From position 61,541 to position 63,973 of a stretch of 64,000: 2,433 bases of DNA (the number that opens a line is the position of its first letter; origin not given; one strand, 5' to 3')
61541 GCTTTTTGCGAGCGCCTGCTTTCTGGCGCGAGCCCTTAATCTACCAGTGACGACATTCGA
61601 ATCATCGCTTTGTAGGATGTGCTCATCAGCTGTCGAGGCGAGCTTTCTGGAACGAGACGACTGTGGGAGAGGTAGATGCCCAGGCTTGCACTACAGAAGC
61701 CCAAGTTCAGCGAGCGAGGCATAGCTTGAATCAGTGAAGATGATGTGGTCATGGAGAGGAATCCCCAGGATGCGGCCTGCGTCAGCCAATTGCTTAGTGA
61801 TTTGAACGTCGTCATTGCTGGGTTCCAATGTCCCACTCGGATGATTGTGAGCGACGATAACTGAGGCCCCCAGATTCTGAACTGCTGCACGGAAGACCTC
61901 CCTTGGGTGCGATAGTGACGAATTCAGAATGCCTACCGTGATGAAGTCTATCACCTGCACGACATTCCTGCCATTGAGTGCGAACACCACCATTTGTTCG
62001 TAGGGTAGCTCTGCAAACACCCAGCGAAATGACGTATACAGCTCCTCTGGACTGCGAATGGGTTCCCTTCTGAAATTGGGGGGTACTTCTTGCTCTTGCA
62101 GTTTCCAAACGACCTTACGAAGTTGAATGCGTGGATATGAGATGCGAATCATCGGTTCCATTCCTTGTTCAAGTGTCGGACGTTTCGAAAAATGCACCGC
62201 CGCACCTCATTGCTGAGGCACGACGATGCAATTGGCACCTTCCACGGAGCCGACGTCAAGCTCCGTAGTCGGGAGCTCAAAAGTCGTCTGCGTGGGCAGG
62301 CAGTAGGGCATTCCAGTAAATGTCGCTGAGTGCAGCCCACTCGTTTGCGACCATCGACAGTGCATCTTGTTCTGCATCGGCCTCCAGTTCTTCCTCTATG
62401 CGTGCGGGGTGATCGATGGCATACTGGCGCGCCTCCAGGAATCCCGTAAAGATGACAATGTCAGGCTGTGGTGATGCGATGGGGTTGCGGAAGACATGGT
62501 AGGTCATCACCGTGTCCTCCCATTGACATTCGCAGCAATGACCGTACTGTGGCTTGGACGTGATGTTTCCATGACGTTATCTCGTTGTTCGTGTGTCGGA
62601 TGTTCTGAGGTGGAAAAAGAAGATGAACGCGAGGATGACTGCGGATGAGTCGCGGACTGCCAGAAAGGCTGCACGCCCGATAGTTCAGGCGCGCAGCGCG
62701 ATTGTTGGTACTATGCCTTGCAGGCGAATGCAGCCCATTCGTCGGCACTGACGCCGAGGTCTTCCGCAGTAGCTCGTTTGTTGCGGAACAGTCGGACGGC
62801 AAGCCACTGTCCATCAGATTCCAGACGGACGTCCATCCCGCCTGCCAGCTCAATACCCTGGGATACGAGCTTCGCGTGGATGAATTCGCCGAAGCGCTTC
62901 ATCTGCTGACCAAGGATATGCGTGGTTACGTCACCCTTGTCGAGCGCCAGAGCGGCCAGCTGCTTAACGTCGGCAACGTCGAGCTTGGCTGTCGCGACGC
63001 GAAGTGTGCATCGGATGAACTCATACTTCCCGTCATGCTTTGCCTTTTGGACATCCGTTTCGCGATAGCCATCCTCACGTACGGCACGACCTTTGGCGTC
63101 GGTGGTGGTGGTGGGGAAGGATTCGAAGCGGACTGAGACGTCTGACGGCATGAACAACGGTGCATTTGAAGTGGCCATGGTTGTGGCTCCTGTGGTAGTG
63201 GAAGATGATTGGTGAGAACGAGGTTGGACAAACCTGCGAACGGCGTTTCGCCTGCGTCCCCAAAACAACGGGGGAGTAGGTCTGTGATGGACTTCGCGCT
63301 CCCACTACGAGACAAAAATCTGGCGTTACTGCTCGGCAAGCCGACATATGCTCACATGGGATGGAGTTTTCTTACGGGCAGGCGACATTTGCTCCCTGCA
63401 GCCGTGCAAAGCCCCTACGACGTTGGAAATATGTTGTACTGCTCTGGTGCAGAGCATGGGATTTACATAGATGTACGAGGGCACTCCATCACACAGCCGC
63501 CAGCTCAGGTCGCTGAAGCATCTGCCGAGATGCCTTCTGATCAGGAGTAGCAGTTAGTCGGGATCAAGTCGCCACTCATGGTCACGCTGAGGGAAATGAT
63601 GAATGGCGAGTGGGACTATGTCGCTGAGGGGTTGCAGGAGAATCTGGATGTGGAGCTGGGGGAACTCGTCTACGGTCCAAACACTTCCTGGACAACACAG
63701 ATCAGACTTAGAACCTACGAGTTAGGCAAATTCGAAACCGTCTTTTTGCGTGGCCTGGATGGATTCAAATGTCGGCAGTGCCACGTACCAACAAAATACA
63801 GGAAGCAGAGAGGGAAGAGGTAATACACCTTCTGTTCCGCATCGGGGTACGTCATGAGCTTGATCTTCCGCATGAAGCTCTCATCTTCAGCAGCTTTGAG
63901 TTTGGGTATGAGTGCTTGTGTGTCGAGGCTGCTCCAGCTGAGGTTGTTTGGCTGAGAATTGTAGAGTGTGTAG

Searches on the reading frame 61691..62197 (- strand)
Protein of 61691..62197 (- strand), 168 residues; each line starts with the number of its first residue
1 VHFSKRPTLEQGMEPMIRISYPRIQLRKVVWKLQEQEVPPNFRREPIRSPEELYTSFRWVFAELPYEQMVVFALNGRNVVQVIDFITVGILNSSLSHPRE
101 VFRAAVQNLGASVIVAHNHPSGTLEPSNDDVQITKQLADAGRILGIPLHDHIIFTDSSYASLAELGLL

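Call 12: search_protein_families(library=pfam, proteins=[window:61691-62197:-], max_evalue=0.01)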
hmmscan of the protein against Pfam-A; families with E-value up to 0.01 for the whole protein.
window:61691-62197:- (168 aa): 1 family
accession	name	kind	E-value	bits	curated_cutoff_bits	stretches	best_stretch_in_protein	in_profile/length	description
PF04002.20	RadC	-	6.7e-36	123.3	22.1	1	47-166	1-120/121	RadC-like JAB domain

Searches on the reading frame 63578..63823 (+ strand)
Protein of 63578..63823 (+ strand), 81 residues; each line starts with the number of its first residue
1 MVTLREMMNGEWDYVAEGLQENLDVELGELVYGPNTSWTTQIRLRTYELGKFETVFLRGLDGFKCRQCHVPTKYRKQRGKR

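Call 69: find_encoding_contigs(protein=window:63578-63823:+, flank=10000, max_places=2)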
Protein window:63578-63823:+ (81 aa): 1 contig read that carries it; 1 place shown.
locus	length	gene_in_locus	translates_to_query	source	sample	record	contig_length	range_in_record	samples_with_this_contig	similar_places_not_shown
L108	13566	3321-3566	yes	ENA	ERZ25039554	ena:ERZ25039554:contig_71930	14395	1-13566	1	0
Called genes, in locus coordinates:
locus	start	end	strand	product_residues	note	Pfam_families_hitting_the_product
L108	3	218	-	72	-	?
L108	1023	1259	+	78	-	-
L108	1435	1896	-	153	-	PF04002:RadC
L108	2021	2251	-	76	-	-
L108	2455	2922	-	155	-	-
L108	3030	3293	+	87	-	-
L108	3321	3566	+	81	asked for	-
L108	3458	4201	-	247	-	-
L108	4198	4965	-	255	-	PF01420:Methylase_S (weak)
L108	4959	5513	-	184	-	PF01420:Methylase_S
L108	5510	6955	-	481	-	PF12161:HsdM_N (weak), PF02384:N6_Mtase, PF01170:UPF0020, PF07669:Eco57I (weak)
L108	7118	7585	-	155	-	-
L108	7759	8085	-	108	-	-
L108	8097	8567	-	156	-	-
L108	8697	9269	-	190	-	-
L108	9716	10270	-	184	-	PF08463:EcoEI_R_C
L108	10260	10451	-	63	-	-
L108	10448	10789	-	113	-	-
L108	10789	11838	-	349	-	PF00270:DEAD (weak), PF04851:ResIII, PF18766:SWI2_SNF2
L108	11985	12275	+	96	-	-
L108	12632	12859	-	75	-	-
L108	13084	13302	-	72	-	-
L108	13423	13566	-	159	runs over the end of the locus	PF13391:HNH_2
